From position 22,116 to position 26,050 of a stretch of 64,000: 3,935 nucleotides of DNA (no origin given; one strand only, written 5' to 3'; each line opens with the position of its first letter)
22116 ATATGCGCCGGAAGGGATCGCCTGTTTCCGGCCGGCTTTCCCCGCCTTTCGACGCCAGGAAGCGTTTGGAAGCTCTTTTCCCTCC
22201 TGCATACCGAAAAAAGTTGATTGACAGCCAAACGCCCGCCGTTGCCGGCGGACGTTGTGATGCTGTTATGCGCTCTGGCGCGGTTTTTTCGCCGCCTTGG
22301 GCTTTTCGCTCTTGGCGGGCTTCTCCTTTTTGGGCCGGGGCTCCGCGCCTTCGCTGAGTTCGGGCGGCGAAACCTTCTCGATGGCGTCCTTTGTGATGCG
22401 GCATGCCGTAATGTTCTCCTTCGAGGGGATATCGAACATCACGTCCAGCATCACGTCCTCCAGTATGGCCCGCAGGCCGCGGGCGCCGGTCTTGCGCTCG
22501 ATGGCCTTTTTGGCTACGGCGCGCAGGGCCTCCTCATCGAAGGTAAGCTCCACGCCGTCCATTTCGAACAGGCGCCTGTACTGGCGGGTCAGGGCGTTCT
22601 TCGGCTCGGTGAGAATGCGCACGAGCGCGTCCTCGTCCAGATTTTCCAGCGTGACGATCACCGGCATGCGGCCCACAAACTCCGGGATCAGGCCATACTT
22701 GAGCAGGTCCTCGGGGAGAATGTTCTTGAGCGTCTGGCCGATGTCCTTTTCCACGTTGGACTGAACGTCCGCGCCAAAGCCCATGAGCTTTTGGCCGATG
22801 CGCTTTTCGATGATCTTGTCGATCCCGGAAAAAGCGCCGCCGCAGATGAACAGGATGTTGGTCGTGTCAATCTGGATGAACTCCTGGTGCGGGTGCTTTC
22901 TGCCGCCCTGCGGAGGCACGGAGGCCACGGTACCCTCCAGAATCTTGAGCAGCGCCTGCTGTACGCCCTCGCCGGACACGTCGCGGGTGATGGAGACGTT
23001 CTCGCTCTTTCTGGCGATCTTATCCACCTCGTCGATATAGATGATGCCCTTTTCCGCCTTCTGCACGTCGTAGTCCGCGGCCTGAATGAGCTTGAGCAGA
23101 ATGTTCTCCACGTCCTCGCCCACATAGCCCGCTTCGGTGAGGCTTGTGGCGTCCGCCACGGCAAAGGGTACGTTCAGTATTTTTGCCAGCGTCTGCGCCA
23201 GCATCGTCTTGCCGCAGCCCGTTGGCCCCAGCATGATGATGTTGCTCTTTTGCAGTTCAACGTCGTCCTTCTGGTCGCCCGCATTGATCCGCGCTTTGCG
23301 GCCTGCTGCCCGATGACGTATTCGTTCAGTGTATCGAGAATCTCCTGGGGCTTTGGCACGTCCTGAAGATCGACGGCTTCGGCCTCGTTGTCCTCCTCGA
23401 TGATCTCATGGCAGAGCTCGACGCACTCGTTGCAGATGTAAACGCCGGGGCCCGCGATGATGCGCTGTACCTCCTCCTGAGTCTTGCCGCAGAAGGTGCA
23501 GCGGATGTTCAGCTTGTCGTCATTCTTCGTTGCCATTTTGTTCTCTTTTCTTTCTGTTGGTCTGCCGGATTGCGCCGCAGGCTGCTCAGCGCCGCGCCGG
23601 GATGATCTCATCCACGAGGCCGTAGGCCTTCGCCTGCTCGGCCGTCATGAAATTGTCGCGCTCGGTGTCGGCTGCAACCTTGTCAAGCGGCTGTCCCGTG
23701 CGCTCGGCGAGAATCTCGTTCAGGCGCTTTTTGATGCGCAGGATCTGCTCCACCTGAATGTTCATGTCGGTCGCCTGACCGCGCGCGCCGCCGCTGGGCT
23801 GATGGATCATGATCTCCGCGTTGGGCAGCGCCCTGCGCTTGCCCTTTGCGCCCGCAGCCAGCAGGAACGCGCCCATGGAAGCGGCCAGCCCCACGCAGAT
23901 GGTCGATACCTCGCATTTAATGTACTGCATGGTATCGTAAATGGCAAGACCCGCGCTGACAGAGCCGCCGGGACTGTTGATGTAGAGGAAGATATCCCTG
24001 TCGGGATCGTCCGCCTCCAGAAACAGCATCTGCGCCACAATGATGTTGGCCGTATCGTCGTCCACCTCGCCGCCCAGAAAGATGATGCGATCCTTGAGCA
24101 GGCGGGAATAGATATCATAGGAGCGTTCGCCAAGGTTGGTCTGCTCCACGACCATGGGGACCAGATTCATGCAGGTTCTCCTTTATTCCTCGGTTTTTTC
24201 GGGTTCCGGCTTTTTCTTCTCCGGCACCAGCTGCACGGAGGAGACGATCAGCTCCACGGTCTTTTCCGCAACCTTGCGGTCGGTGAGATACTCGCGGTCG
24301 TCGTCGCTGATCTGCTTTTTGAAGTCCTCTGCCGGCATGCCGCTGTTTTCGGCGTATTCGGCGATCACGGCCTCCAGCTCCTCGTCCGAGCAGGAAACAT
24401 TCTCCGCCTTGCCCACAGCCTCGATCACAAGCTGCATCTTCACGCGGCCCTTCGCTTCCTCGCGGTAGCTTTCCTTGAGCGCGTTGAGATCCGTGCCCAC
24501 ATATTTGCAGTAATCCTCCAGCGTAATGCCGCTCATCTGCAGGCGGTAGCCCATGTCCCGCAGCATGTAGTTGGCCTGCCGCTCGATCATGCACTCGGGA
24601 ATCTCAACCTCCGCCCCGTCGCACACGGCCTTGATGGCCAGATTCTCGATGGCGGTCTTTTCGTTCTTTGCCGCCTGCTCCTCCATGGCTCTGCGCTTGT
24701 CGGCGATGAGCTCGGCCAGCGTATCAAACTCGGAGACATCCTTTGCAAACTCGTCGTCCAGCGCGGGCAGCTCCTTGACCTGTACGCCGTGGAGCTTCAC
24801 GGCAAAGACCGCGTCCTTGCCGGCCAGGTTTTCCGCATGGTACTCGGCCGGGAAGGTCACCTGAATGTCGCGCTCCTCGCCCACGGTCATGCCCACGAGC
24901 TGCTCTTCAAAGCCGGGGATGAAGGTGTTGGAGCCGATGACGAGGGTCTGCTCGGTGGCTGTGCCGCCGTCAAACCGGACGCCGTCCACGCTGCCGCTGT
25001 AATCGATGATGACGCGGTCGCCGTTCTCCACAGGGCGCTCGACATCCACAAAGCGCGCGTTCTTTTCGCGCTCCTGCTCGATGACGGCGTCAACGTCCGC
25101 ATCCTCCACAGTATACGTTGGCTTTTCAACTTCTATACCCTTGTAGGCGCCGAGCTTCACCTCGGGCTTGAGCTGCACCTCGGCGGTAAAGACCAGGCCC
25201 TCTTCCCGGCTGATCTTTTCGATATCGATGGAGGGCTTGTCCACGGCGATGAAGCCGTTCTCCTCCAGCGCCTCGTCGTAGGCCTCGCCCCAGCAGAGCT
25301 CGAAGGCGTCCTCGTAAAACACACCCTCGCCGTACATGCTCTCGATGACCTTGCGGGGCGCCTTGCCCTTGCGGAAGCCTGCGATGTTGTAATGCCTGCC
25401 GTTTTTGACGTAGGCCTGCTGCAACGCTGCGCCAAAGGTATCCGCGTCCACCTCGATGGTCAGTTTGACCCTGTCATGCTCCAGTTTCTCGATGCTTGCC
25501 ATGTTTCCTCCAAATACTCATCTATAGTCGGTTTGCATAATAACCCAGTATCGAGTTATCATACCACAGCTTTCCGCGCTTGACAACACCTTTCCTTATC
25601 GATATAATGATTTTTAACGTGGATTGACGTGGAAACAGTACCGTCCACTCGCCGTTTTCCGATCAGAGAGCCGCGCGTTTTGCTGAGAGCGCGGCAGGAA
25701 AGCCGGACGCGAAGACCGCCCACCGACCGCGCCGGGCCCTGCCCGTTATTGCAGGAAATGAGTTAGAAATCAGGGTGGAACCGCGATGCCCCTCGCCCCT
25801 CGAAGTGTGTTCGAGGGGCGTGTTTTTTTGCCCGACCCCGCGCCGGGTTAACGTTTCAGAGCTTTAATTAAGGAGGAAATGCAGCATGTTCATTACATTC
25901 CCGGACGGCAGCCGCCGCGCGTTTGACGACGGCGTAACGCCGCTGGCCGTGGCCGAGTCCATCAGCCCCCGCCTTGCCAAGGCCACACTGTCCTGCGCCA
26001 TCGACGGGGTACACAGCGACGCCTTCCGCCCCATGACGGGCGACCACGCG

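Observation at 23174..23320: clpX is interrupted: a conserved helix is missing and the frame changes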

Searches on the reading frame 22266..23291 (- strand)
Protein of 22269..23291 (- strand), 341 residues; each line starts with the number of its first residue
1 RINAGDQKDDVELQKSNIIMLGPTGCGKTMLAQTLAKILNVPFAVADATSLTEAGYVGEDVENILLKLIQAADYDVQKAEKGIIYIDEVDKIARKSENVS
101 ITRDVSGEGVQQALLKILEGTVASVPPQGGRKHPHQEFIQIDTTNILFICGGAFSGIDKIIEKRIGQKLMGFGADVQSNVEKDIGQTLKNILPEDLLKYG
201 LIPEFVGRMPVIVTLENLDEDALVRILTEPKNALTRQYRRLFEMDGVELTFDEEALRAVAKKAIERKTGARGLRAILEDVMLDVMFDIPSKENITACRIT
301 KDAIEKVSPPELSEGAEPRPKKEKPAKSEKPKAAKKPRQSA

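Call 4: find_related_loci(query=window:22269-23291:-, collection=genome_contigs, flank=3000)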
Query seq(341 aa) (341 aa) in genome_contigs; peptide patterns used: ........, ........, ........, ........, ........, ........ (x = any residue, [..] = any of these).
600 stretches matched a pattern (row limit reached: there are more); 594 encode a relative of the query (tblastn E <= 1e-3); the best 80 are kept; 80 distinct loci.
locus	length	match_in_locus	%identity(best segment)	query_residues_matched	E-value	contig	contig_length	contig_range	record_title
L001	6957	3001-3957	83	1-319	2e-178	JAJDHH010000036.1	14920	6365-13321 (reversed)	Eubacteriales bacterium OttesenSCG-928-K08 AH-928-K08_NODE_36, whole genome shotgun sequence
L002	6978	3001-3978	81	1-326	2e-176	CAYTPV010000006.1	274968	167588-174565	MAG TPA_asm: uncultured Oscillospiraceae bacterium isolate binchicken_co104_142 genome assembly, contig: NODE_28_length_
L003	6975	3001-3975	81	1-321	6e-175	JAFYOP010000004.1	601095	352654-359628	MAG: Clostridia bacterium isolate RGIG7280 Water_buffalos_Cecum-4__c36, whole genome shotgun sequence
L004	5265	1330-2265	78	1-312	2e-168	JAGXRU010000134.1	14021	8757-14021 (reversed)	MAG: Alkaliphilus sp. isolate CROMO_A_126 c_000000564284, whole genome shotgun sequence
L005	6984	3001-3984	76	1-328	7e-167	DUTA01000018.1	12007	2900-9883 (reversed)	MAG TPA_asm: Bacillota bacterium isolate AS04akNAM_96 8959_AS04, whole genome shotgun sequence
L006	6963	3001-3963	78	1-319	4e-165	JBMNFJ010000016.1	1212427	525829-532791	MAG: Caldicoprobacterales bacterium isolate SBF912LR0HQ0095 contig_9667, whole genome shotgun sequence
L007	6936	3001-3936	78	1-312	3e-165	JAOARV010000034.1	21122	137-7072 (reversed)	MAG: Marinisporobacter sp. isolate McD2.5 contig_34087, whole genome shotgun sequence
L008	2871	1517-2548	72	1-341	3e-174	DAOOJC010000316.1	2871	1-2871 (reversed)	MAG TPA_asm: Acetivibrio sp. isolate AMR_MDS_2763 NODE_26903_length_2871_cov_3.406605, whole genome shotgun sequence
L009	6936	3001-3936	77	1-312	5e-164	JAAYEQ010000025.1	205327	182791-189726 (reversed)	MAG: Syntrophomonadaceae bacterium isolate AS07pgkLD_164 38333_AS07, whole genome shotgun sequence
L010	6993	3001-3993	73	1-331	2e-162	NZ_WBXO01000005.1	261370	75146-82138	Heliorestis acidaminivorans strain DSM 24790 NODE_5_length_261370_cov_21.2824, whole genome shotgun sequence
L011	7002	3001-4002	72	1-334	2e-160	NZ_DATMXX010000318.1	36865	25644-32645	MAG: Sporomusa sp. isolate SMAG_U13131 k141_79894, whole genome shotgun sequence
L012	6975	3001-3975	73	1-326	4e-160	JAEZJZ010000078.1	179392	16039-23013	MAG: Bacillota bacterium isolate OH_CDB_256 k127_305732, whole genome shotgun sequence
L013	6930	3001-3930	76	1-310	3e-160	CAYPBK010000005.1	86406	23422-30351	MAG TPA_asm: uncultured Clostridiaceae bacterium isolate SRP294416_co3_817 genome assembly, contig: NODE_149_length_8640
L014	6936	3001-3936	76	1-312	9e-160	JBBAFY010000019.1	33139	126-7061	MAG: Tissierellales bacterium isolate SO_2017_LW2_59 scaffold_2936_c1_LW138R_2017, whole genome shotgun sequence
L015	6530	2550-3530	71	1-330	2e-159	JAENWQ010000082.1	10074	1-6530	MAG: Actinomycetota bacterium isolate 5_8_m_bin21 k141_89913_length_10074_cov_240.2537, whole genome shotgun sequence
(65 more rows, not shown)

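Call 5: search_protein_families(library=ncbifam, proteins=[window:22269-23291:-])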
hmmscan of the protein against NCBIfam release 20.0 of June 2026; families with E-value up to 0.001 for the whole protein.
seq(341 aa): 27 families (the best 25 are shown)
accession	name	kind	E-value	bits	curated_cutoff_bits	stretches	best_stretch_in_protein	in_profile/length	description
NF003745.1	PRK05342.1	equivalog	4.2e-164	546.3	359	1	6-313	100-408/418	ATP-dependent Clp protease ATP-binding subunit ClpX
TIGR00382.1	clpX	equivalog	2.5e-162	540.6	370.75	1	5-312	106-413/414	ATP-dependent protease ATP-binding subunit ClpX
TIGR00390.1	hslU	equivalog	1.8e-52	178.8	362.45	3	201-306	316-425/441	ATP-dependent protease ATPase subunit HslU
TIGR02639.1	ClpA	equivalog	1.4e-12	46.7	993.15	1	193-285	627-715/734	ATP-dependent Clp protease ATP-binding subunit ClpA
NF041006.2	cell_div_CdvC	equivalog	4.2e-10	39.1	650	1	17-93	136-211/370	cell division protein CdvC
TIGR03345.1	VI_ClpV1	equivalog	5.5e-09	34.9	884.95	1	181-283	732-829/852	type VI secretion system ATPase TssH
TIGR01243.1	CDC48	subfamily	1.5e-08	33.4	802.65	1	17-112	214-301/733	CDC48 family AAA ATPase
TIGR03346.1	chaperone_ClpB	equivalog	1.6e-08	33.4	1232.1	1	186-281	732-822/853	ATP-dependent chaperone ClpB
NF003069.1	PRK03992.1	subfamily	2.7e-08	33.4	500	1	17-118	167-259/379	proteasome-activating nucleotidase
TIGR01242.2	TIGR01242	subfamily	4.5e-08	32.5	500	1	18-118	151-242/362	proteasome-activating nucleotidase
NF047748.1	PrtsmActNtasePan1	equivalog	4.7e-07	29.2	750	1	9-118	175-276/405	proteasome-activating nucleotidase Pan1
NF047747.1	PrtsmActNtasePan2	equivalog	8.7e-07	28.5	700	1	15-118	185-279/397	proteasome-activating nucleotidase Pan2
NF008118.0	PRK10865.1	equivalog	1.1e-06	26.9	1417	1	195-296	743-841/857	ATP-dependent chaperone ClpB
NF042959.1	IteA_antiphage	equivalog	1.2e-06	28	510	1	13-98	122-201/367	anti-phage ATPase IteA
NF008004.0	PRK10733.1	equivalog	2.1e-06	26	1008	1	17-96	187-260/644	ATP-dependent zinc metalloprotease FtsH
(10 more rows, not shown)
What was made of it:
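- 22266..23291 (-): AAA+ body in the -1 frame (RINAGDQ... to TAA). Walker A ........, GYVG pore loop, Walker B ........, MGF loop and GARGLR are all intact. It matches NF003745 positions 100-408 of 418 at 546 bits (call 5).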

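Call 6: find_encoding_contigs(protein=window:22266-23234:-, flank=3000, max_places=10)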
Protein window:22266-23234:- (322 aa): no gene with exactly this product is on record in the collection.

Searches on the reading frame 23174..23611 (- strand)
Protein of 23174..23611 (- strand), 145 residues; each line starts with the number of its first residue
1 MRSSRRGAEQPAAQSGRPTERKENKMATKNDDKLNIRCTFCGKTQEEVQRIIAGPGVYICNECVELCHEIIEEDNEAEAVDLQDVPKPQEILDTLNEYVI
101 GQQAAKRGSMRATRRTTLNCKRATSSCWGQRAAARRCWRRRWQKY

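Call 5: search_protein_families(library=ncbifam, proteins=[window:23177-23536:-])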
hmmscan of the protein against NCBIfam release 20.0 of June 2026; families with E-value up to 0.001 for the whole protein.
seq(120 aa): 2 families
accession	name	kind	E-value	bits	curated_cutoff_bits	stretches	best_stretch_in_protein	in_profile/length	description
TIGR00382.1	clpX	equivalog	3.1e-23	82.5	370.75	1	3-82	3-88/414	ATP-dependent protease ATP-binding subunit ClpX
NF003745.1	PRK05342.1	equivalog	5.5e-23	81.5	359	1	9-82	4-81/418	ATP-dependent Clp protease ATP-binding subunit ClpX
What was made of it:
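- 23174..23536 (-): N-terminal ORF of 120 aa: 81 native residues (zinc-binding domain plus linker, ending GQQAAK), then 39 out-of-frame residues and a TGA stop. It matches TIGR00382 positions 3-88 at 82.5 bits, below the cut-off of 370.75 (call 5).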

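Call 7: find_encoding_contigs(protein=window:23174-23536:-, flank=3000, max_places=10)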
Protein window:23174-23536:- (120 aa): no gene with exactly this product is on record in the collection.

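Call 38: list_cluster_members(proteins=[window:23174-23611:-, window:23174-23536:-, P0128])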
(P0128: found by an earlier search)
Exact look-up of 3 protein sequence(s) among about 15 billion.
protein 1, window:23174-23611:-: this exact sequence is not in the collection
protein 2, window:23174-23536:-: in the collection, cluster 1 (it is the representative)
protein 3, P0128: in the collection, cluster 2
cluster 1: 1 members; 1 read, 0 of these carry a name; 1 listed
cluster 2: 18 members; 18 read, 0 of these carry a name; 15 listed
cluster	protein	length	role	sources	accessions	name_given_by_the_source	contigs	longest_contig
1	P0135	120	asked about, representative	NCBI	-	-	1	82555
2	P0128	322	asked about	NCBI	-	-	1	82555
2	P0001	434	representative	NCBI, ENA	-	-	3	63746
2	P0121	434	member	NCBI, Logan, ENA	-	-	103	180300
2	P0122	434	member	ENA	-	-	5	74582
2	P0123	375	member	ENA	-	-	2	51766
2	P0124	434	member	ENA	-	-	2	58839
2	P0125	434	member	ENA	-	-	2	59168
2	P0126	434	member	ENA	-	-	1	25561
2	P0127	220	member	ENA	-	-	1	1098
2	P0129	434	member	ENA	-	-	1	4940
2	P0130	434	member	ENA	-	-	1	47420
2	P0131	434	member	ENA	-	-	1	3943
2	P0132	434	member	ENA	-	-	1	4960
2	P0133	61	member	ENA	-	-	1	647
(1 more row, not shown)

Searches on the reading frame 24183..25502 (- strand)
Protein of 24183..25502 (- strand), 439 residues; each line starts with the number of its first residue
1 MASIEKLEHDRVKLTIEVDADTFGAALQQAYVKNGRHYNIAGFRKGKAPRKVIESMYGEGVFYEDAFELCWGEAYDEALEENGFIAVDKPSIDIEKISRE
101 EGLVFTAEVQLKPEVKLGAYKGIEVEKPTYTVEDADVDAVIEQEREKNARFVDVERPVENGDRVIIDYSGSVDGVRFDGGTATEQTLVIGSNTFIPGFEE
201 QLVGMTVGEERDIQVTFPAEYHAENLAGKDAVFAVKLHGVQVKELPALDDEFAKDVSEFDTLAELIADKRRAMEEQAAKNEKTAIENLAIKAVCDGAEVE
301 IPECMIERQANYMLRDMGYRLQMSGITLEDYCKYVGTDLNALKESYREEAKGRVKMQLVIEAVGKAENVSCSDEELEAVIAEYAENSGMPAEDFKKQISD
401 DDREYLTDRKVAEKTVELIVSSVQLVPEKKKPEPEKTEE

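Call 53: find_encoding_contigs(protein=window:24183-25502:-, flank=4000, max_places=10)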
Protein window:24183-25502:- (439 aa): 23 contigs read that carry it; 10 places shown.
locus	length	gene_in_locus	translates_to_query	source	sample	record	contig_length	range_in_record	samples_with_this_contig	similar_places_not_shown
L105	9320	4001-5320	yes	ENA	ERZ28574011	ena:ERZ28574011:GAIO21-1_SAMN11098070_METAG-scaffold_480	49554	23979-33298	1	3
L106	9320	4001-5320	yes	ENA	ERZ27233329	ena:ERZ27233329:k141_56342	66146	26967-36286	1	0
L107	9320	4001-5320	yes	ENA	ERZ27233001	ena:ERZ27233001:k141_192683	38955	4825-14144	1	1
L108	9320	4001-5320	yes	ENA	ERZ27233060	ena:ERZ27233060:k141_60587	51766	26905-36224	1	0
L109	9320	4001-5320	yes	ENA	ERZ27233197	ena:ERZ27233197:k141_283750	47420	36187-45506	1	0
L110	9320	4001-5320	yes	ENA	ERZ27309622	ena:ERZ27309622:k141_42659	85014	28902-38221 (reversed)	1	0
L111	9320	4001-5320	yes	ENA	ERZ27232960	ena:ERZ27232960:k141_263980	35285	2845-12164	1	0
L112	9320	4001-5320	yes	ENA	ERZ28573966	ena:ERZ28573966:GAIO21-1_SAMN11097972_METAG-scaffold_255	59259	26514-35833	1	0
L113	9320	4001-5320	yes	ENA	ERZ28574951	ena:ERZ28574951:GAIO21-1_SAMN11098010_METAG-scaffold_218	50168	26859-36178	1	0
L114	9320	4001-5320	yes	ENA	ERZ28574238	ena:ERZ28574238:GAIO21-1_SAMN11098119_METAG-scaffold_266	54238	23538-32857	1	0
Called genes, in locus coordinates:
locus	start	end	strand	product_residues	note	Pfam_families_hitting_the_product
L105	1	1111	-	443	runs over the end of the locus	PF02812:ELFV_dehydrog_N, PF00208:ELFV_dehydrog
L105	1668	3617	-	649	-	PF07973:tRNA_SAD, PF00587:tRNA-synt_2b, PF03129:HGTP_anticodon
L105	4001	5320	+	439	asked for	PF05697:Trigger_N, PF00254:FKBP_C, PF05698:Trigger_C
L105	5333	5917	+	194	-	PF00574:CLP_protease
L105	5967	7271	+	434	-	PF06689:zf-C4_ClpX, PF00493:MCM (weak), PF05496:RuvB_N (weak), PF01078:Mg_chelatase (faint), PF07724:AAA_2, PF00004:AAA, PF07728:AAA_5 (weak), PF10431:ClpB_D2-small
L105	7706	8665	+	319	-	-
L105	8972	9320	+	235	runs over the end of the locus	-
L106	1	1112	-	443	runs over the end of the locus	PF02812:ELFV_dehydrog_N, PF00208:ELFV_dehydrog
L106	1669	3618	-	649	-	PF07973:tRNA_SAD, PF00587:tRNA-synt_2b, PF03129:HGTP_anticodon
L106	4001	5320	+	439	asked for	PF05697:Trigger_N, PF00254:FKBP_C, PF05698:Trigger_C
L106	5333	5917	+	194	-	PF00574:CLP_protease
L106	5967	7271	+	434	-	PF06689:zf-C4_ClpX, PF00493:MCM (weak), PF05496:RuvB_N (weak), PF01078:Mg_chelatase (faint), PF07724:AAA_2, PF00004:AAA, PF07728:AAA_5 (weak), PF10431:ClpB_D2-small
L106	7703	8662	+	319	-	-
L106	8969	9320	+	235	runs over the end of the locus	-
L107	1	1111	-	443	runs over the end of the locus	PF02812:ELFV_dehydrog_N, PF00208:ELFV_dehydrog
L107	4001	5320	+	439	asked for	PF05697:Trigger_N, PF00254:FKBP_C, PF05698:Trigger_C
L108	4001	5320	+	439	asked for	PF05697:Trigger_N, PF00254:FKBP_C, PF05698:Trigger_C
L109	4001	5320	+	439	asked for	PF05697:Trigger_N, PF00254:FKBP_C, PF05698:Trigger_C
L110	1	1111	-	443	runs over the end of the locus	PF02812:ELFV_dehydrog_N, PF00208:ELFV_dehydrog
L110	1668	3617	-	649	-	PF07973:tRNA_SAD, PF00587:tRNA-synt_2b, PF03129:HGTP_anticodon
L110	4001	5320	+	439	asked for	PF05697:Trigger_N, PF00254:FKBP_C, PF05698:Trigger_C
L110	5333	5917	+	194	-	PF00574:CLP_protease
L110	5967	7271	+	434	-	PF06689:zf-C4_ClpX, PF00493:MCM (weak), PF05496:RuvB_N (weak), PF01078:Mg_chelatase (faint), PF07724:AAA_2, PF00004:AAA, PF07728:AAA_5 (weak), PF10431:ClpB_D2-small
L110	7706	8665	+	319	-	-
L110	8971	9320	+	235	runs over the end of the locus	-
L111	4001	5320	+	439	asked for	PF05697:Trigger_N, PF00254:FKBP_C, PF05698:Trigger_C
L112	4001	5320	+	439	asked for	PF05697:Trigger_N, PF00254:FKBP_C, PF05698:Trigger_C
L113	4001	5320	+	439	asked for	PF05697:Trigger_N, PF00254:FKBP_C, PF05698:Trigger_C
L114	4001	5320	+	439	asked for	PF05697:Trigger_N, PF00254:FKBP_C, PF05698:Trigger_C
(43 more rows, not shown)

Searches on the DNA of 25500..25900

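Call 64: search_rna_families(source=window, start=25500, end=25900, threshold=evalue, max_evalue=1)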
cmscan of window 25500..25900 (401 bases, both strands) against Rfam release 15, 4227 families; matches with E-value up to 1: 1.
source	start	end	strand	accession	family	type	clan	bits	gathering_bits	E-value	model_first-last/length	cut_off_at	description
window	25615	25803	+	RF00230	T-box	Cis-reg; leader;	-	66.4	93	2.2e-14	1-219/219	no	T-box leader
